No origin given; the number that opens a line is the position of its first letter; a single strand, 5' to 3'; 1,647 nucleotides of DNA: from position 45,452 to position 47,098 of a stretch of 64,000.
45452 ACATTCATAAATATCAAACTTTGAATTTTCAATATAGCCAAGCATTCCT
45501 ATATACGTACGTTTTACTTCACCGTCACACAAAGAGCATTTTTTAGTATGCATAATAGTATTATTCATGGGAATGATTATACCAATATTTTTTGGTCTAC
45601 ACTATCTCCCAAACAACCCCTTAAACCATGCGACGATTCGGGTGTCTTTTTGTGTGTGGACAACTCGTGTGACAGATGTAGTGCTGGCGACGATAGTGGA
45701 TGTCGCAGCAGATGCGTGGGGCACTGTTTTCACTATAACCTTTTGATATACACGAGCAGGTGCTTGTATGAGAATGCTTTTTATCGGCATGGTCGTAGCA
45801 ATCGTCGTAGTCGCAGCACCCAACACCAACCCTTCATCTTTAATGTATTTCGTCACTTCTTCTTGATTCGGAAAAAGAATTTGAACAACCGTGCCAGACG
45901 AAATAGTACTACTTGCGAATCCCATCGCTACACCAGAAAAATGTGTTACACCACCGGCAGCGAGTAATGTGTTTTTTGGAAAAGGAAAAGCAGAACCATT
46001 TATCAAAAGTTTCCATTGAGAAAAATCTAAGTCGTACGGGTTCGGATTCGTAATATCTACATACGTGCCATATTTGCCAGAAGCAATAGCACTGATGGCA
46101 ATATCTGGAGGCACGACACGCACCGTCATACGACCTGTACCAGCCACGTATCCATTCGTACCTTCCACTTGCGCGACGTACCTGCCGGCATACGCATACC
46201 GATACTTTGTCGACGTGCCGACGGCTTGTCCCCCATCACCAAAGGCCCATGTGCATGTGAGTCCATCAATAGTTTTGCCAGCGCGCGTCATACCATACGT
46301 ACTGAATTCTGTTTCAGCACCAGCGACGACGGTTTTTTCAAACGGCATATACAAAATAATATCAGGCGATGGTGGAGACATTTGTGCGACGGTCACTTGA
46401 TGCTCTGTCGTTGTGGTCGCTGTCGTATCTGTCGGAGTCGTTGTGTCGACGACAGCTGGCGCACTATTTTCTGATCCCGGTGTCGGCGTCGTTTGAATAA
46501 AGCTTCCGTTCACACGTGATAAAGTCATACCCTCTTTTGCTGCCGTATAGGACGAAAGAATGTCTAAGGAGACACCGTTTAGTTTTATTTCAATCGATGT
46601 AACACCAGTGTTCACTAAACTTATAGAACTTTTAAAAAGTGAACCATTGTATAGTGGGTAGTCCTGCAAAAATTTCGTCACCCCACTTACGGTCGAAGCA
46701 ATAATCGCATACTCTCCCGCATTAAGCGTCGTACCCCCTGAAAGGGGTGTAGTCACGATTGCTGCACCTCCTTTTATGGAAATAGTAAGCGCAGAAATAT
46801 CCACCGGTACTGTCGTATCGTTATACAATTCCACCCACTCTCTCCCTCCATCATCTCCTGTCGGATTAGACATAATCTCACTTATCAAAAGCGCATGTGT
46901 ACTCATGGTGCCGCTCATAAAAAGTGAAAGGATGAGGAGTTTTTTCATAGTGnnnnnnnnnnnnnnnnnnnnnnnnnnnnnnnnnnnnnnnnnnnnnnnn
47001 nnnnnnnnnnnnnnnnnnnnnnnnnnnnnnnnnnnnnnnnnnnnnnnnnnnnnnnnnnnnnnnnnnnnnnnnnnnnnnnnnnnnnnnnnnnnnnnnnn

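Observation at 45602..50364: Operon linking a VirD4/TraG-like coupling ATPase with a secreted lamin-tail-domain protein and a GH-like exo-enzyme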

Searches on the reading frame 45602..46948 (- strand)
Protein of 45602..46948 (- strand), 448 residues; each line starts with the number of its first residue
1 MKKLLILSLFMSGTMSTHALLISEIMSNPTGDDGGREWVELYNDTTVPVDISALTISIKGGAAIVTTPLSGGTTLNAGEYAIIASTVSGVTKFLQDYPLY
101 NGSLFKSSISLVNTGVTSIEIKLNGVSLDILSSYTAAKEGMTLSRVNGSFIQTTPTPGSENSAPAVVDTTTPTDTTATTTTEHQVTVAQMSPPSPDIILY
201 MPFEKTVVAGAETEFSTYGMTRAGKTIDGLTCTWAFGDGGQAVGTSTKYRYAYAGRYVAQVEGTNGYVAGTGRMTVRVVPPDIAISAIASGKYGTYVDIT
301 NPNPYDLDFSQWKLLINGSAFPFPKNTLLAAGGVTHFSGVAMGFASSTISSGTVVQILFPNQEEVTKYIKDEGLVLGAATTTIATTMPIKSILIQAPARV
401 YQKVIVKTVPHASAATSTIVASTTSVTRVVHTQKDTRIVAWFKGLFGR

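Call 3: search_protein_families(library=pfam, proteins=[window:45602-46948:-], max_evalue=0.1)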
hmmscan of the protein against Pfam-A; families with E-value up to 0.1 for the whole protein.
window:45602-46948:- (448 aa): 3 families
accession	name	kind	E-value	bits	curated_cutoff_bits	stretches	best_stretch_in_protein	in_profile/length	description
PF00932.25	LTD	-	8.7e-17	61.9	34.3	2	16-87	4-71/109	Lamin Tail Domain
PF00801.26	PKD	-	1.5e-06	28.5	23.5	1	205-268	9-70/80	PKD domain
PF18911.6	PKD_4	-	2.9e-05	24.5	27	1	209-270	16-75/85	PKD domain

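Call 4: search_protein_families(library=ncbifam, proteins=[window:45602-46948:-], max_evalue=0.1)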
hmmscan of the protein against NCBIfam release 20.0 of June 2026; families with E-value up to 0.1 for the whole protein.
window:45602-46948:- (448 aa): 0 families

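Call 18: find_homologous_proteins(query=window:45602-46948:-, max_evalue=0.00001)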
Query window:45602-46948:- (448 aa): 296 proteins with E <= 0.00001 among 8000 candidates; the best 120 are listed.
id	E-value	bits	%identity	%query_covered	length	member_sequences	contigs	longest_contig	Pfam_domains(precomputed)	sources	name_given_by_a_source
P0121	1.0e-285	965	100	100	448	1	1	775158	PF00801.27,PF00932.26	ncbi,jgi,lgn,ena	ncbi:MAG: lamin tail domain-containing protein [Candidatus Paceibacterota bacterium]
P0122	4.4e-191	654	70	100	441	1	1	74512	PF00932.26,PF18911.7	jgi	jgi:hypothetical protein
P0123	2.8e-187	641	68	100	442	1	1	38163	PF00932.26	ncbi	-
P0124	9.7e-161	554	60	100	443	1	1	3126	PF00932.26,PF18911.7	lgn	-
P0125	1.8e-160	553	59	100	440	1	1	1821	PF00801.27,PF00932.26,PF18911.7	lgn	-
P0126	3.5e-160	552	59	100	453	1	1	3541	PF00801.27,PF00932.26,PF18911.7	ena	-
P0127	7.8e-160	551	60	100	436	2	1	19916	PF00801.27,PF00932.26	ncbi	-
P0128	1.0e-159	551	59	100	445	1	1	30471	PF00801.27,PF00932.26,PF18911.7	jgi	jgi:hypothetical protein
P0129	1.2e-158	547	58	100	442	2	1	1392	PF00801.27,PF00932.26,PF18911.7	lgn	-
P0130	1.7e-158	546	61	100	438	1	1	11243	PF00801.27,PF00932.26,PF18911.7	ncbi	-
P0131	1.1e-157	544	60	98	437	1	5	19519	PF00932.26,PF18911.7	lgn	-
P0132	9.2e-156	537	59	100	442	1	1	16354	PF00801.27,PF00932.26,PF18911.7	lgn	-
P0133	9.8e-155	534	58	100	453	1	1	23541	PF00801.27,PF00932.26,PF18911.7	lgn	-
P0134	3.2e-154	532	59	100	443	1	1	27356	PF00932.26,PF18911.7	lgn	-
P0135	3.3e-154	532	58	100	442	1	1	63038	PF00932.26,PF18911.7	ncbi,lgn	-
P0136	9.7e-154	531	57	100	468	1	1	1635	PF00801.27,PF00932.26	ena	-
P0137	9.6e-153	528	58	100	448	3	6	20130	PF00801.27,PF00932.26,PF18911.7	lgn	-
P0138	2.0e-152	526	58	96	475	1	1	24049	PF00801.27,PF00932.26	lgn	-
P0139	2.1e-152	526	58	100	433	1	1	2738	PF00932.26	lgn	-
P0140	3.2e-152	526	58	100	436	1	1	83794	PF00801.27,PF00932.26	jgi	-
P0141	4.9e-152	525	59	100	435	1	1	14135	PF00801.27,PF00932.26,PF18911.7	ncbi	-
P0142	5.1e-152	525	57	100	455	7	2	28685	PF00932.26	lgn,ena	-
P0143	7.2e-152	525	58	96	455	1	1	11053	PF00932.26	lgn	-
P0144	9.9e-152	524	57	100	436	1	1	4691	PF00801.27,PF00932.26,PF18911.7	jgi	jgi:hypothetical protein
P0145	1.4e-151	524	57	100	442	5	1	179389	PF00932.26,PF18911.7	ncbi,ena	-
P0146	2.8e-151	523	57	99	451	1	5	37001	PF00932.26,PF18911.7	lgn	-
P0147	3.9e-151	522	57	100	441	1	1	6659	PF00932.26,PF18911.7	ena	-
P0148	4.4e-151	522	56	100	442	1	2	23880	PF00801.27,PF00932.26,PF18911.7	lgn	-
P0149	9.0e-151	521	58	98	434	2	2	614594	PF00932.26,PF18911.7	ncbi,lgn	-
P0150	1.5e-150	520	57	100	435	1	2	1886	PF00801.27,PF00932.26,PF18911.7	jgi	jgi:hypothetical protein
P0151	2.6e-150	520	58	100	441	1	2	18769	PF00801.27,PF00932.26,PF18911.7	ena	-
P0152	6.4e-150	518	56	100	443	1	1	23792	PF00801.27,PF00932.26,PF18911.7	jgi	jgi:hypothetical protein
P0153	6.6e-150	518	57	100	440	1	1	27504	PF00801.27,PF00932.26,PF18911.7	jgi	jgi:hypothetical protein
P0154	7.0e-150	518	55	100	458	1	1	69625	PF00801.27,PF00932.26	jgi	jgi:hypothetical protein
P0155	1.1e-149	517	58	100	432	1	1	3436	PF00801.27,PF00932.26,PF18911.7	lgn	-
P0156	1.3e-149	517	56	100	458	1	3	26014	PF00801.27,PF00932.26,PF18911.7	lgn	-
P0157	2.0e-149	517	58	100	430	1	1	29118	PF00801.27,PF00932.26,PF18911.7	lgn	-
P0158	2.2e-149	516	56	100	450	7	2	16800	PF00801.27,PF00932.26,PF18911.7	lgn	-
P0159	2.3e-149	516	55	100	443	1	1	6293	PF00932.26,PF18911.7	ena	-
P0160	3.8e-149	516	56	98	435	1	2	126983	PF00801.27,PF00932.26,PF18911.7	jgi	jgi:hypothetical protein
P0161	7.9e-149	515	57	100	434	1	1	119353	PF00801.27,PF00932.26,PF18911.7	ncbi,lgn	-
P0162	9.0e-149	514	56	100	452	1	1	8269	PF00932.26,PF18911.7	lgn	-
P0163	1.3e-148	514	55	100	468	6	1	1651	PF00801.27,PF00932.26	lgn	-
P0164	1.4e-148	514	57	100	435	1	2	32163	PF00932.26,PF18911.7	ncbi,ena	-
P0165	2.3e-148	513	56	100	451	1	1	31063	PF00801.27,PF00932.26,PF18911.7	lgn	-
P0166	4.7e-148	512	56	99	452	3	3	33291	PF00801.27,PF00932.26,PF18911.7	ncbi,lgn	-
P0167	7.1e-148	511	55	100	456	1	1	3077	PF00932.26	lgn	-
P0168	8.0e-148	511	55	100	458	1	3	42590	PF00932.26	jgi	jgi:hypothetical protein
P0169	2.0e-147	510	55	100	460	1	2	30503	PF00932.26,PF18911.7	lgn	-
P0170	3.1e-147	509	55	100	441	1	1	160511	PF00801.27,PF00932.26,PF18911.7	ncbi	-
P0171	3.2e-147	509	56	100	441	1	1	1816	PF00801.27,PF00932.26,PF18911.7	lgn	-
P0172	3.7e-147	509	55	100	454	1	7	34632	PF00932.26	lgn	-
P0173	5.6e-147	509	55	100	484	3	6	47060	PF00932.26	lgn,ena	-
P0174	6.0e-147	508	57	100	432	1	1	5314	PF00932.26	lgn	-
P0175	9.8e-147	508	54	100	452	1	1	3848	PF00932.26,PF18911.7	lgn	-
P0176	1.3e-146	507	55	100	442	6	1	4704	PF00801.27,PF00932.26,PF18911.7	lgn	-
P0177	1.7e-146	507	54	100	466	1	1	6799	PF00801.27,PF00932.26,PF18911.7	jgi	jgi:hypothetical protein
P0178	3.0e-146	506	54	100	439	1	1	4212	PF00801.27,PF00932.26,PF18911.7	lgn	-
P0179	5.2e-146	505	56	100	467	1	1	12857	PF00801.27,PF00932.26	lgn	-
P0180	2.8e-145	503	56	100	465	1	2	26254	PF00801.27,PF00932.26,PF18911.7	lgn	-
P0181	3.2e-145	503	54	100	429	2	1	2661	PF00801.27,PF00932.26,PF18911.7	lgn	-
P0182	3.7e-145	503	55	100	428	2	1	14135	PF00932.26,PF18911.7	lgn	-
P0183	3.7e-145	503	55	100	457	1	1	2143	PF00932.26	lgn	-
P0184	4.0e-145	502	57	94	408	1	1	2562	PF00801.27,PF00932.26,PF18911.7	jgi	jgi:hypothetical protein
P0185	3.5e-144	499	55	100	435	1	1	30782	PF00801.27,PF00932.26,PF18911.7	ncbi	-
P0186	3.9e-144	499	57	100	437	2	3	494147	PF00801.27,PF00932.26,PF18911.7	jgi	jgi:hypothetical protein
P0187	4.2e-144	499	56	100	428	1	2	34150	PF00801.27,PF00932.26,PF18911.7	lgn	-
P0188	4.6e-144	499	56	99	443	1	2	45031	PF00801.27,PF00932.26,PF18911.7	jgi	jgi:hypothetical protein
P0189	4.7e-144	499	53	100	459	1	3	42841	PF00932.26,PF18911.7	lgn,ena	-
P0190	5.4e-144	499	56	100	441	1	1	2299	PF00801.27,PF00932.26,PF18911.7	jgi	jgi:hypothetical protein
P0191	7.5e-144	498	56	100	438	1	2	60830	PF00801.27,PF00932.26,PF18911.7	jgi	jgi:hypothetical protein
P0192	9.5e-144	498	55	100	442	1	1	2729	PF00801.27,PF00932.26,PF18911.7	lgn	-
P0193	1.1e-143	498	54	100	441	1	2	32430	PF00801.27,PF00932.26,PF18911.7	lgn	-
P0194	1.6e-143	497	54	100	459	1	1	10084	PF00932.26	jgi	jgi:hypothetical protein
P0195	2.8e-143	496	53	100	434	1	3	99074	PF00801.27,PF00932.26,PF18911.7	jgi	jgi:hypothetical protein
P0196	7.9e-143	495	56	100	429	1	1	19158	PF00801.27,PF00932.26,PF18911.7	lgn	-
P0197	8.6e-143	495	53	100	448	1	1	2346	PF00801.27,PF00932.26,PF18911.7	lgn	-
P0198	4.1e-142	492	55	100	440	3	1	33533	PF00932.26,PF18911.7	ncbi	-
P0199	4.4e-142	492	56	100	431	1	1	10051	PF00801.27,PF00932.26,PF18911.7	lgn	-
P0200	5.1e-142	492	54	100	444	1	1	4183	PF00801.27,PF00932.26,PF18911.7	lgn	-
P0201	5.7e-142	492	56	100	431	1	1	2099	PF00801.27,PF00932.26,PF18911.7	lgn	-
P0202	6.7e-142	492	55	97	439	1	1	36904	PF00801.27,PF00932.26,PF18911.7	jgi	jgi:hypothetical protein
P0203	6.7e-142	492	54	99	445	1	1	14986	PF00932.26,PF18911.7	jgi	jgi:hypothetical protein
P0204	9.0e-142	491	55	100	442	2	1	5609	PF00801.27,PF00932.26,PF18911.7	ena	-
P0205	1.5e-141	491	54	100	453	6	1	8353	PF00801.27,PF00932.26,PF18911.7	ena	-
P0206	1.7e-141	490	54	100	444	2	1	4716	PF00801.27,PF00932.26,PF18911.7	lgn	-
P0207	2.1e-141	490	54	100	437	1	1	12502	PF00801.27,PF00932.26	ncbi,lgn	-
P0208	2.3e-141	490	56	100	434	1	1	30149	PF00932.26,PF18911.7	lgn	-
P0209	3.7e-141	489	55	96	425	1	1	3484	PF00801.27,PF00932.26,PF18911.7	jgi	jgi:hypothetical protein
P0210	4.1e-141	489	53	100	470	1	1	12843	PF00932.26,PF18911.7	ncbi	-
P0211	9.0e-141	488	54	100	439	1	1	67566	PF00801.27,PF00932.26,PF18911.7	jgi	jgi:hypothetical protein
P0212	1.2e-140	488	60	83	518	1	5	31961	PF00801.27,PF00932.26,PF18911.7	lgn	-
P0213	1.8e-140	487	55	100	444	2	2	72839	PF00801.27,PF00932.26,PF18911.7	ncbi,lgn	-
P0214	1.9e-140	487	56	100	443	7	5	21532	PF00801.27,PF00932.26,PF18911.7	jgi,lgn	jgi:hypothetical protein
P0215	1.9e-140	487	55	100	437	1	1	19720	PF00801.27,PF00932.26,PF18911.7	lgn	-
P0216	2.9e-140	486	55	100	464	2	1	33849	PF00801.27,PF00932.26,PF18911.7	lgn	-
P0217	3.9e-140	486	54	96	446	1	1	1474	PF00801.27,PF00932.26,PF18911.7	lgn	-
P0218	5.2e-140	486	53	100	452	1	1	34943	PF00801.27,PF00932.26,PF18911.7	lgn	-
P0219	9.6e-140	485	52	100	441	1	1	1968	PF00801.27,PF00932.26,PF18911.7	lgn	-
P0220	1.1e-139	484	54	100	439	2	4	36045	PF00932.26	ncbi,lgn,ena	-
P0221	1.3e-139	484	53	99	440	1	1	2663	PF00801.27,PF00932.26,PF18911.7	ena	-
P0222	1.8e-139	484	55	98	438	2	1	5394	PF00932.26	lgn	-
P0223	2.6e-139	483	54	100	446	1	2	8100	PF00801.27,PF00932.26,PF18911.7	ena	-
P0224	3.4e-139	483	52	100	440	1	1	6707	PF00932.26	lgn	-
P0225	3.5e-139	483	54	100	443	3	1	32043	PF00801.27,PF00932.26,PF18911.7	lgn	-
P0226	4.4e-139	483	53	100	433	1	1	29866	PF00801.27,PF00932.26,PF18911.7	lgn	-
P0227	6.1e-139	482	54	96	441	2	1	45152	PF00801.27,PF00932.26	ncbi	-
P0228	9.9e-139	481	56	98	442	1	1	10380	PF00801.27,PF00932.26,PF18911.7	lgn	-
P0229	1.1e-138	481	52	100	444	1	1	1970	PF00801.27,PF00932.26,PF18911.7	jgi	jgi:hypothetical protein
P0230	1.6e-138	481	54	100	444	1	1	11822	PF00801.27,PF00932.26,PF18911.7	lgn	-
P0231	2.3e-138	480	54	100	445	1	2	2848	PF00801.27,PF00932.26,PF18911.7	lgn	-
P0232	2.5e-138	480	53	100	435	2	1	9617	PF00801.27,PF00932.26,PF18911.7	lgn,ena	-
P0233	3.0e-138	480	52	100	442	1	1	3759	PF00932.26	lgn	-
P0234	5.5e-138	479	54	99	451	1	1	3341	PF00801.27,PF00932.26,PF18911.7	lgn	-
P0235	9.5e-138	478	54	100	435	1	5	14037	PF00801.27,PF00932.26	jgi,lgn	jgi:hypothetical protein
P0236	1.2e-137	478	51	100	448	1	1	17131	PF00801.27,PF00932.26,PF18911.7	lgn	-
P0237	1.8e-137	477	54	100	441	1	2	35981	PF00801.27,PF00932.26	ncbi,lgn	-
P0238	2.0e-137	477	54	96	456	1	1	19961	PF00801.27,PF00932.26,PF18911.7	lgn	-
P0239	2.3e-137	477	54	100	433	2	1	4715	PF00801.27,PF00932.26,PF18911.7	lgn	-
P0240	4.5e-137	476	52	99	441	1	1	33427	PF00801.27,PF00932.26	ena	-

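Call 25: search_solved_structures(query=window:45602-46948:-, max_evalue=1)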
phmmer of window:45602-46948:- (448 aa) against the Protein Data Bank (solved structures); distinct sequences matched with E-value up to 1: 0.

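Call 53: predict_structure(alignment_id=A3)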
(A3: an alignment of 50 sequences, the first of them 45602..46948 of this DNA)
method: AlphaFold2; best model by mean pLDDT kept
length: 448 residues; sequences in the alignment: 50
mean_pLDDT: 81.4   pTM: 0.47
mean pLDDT of the five models: 81.4, 80.3, 80.1, 79.6, 76.9
residues with pLDDT >= 90: 269; 70-90: 73; 50-70: 26; < 50: 80
segments of 3 or more residues with pLDDT < 50: 168-189, 376-432
pLDDT, mean of each block of 10 residues (from residue 1): 81 68 88 84 95 93 94 96 92 94 93 75 93 81 92 94 66 38 41 83 97 96 91 95 96 97 91 97 97 95 98 98 97 97 94 96 96 54 40 44 43 36 36 66 77
secondary structure, 60 per line:
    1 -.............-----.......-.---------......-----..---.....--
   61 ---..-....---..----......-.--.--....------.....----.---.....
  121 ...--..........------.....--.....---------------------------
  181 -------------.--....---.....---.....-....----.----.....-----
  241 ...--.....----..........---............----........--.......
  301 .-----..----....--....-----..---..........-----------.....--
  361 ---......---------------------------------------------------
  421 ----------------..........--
elements in order: H2-14 E20-26 E38-43 E54-58 E67-70 E80-85 H93-96 E103-107 E116-123 E126-135 E142-146 E149-153 E197-200 E204-208 E212-216 E218-221 E231-235 E241-243 E246-250 E255-264 E268-279 E284-291 E294-301 E313-316 E319-322 E333-338 H339-342 E354-358 E364-369 H437-446

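Call 58: fold_search(model_id=the predicted structure, library=pdb)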
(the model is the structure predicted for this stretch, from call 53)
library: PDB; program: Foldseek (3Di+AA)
matches with E <= 10: 1642; with E <= 0.001: 67
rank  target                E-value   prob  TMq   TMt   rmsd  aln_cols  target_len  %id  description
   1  9flw_A                1.8e-05  0.98  0.16  0.14  33.8       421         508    9  CryoEM structure of the fragment-6 (3571-4078) in the grappling hook protein A (GhpA) in the bacterium Aureispira sp.  (released 2024-10-16)
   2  9g93_A                3.1e-05  0.99  0.17  0.14  23.4       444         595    9  CryoET structure of the in vitro grown Bacillus anthracis Sap S-layer (released 2024-12-18)
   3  4rtd                  3.4e-05  0.99  0.18  0.08  19.1       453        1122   10  Escherichia coli alpha-2-macroglobulin activated by porcine elastase (released 2015-07-15)
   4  3shs                  3.7e-05  0.99  0.16  0.23  20.0       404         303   10  Three N-terminal domains of the bacteriophage RB49 Highly Immunogenic Outer Capsid protein (Hoc) (released 2011-06-29)
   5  8k35_A                4.4e-05  0.99  0.19  0.12  38.6       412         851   12  Structure of the bacteriophage lambda tail tip complex (released 2023-11-15)
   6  6qx4_A                4.4e-05  0.98  0.17  0.13  21.0       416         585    8  Structure of the Bacillus anthracis Sap S-layer assembly domain (released 2019-07-31)
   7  7ad7_B                4.8e-05  0.99  0.16  0.12  18.2       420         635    9  Crystal structure of human complement C5 in complex with the K8 bovine knob domain peptide. (released 2021-03-10)
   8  7tzg_D                5.3e-05  0.99  0.15  0.18  16.4       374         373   11  Structure of human LAG3 in complex with antibody single-chain variable fragment (released 2022-05-11)
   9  9e7m_Ja               6.9e-05  0.96  0.18  0.11  39.5       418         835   11  In situ cryoEM structure of bacteriophage Ur-lambda tail tip complex (released 2025-11-05)
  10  6u6t_A                7.6e-05  0.99  0.16  0.24  21.5       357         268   11  Neuronal growth regulator 1 (NEGR1) (released 2020-08-12)
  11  8iyk_F                8.9e-05  0.96  0.18  0.11  38.0       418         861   11  Tail tip conformation 1 of phage lambda tail (released 2023-10-18)
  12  6qx4_B                1.0e-04  0.98  0.17  0.13  17.9       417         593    8  Structure of the Bacillus anthracis Sap S-layer assembly domain (released 2019-07-31)
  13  6hhu_A                1.1e-04  0.94  0.17  0.13  21.4       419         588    8  Structure of the Bacillus anthracis Sap S-layer assembly domain (released 2019-07-24)
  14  7mrs_A                1.2e-04  0.96  0.15  0.21  17.6       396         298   10  Zebrafish CNTN4 APPb complex (released 2022-01-05)
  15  5e53_B                1.3e-04  0.99  0.17  0.24  16.7       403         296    9  Crystal structure of chicken CNTN1 FN1-FN3 domains (released 2016-08-31)
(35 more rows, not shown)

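Call 82: search_protein_families(library=padloc, proteins=[window:45602-46948:-], max_evalue=0.01)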
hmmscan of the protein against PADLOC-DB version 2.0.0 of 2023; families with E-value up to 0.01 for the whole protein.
window:45602-46948:- (448 aa): 0 families

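Call 83: search_protein_families(library=phrogs, proteins=[window:45602-46948:-], max_evalue=0.001)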
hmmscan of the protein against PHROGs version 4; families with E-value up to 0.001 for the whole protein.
window:45602-46948:- (448 aa): 0 families
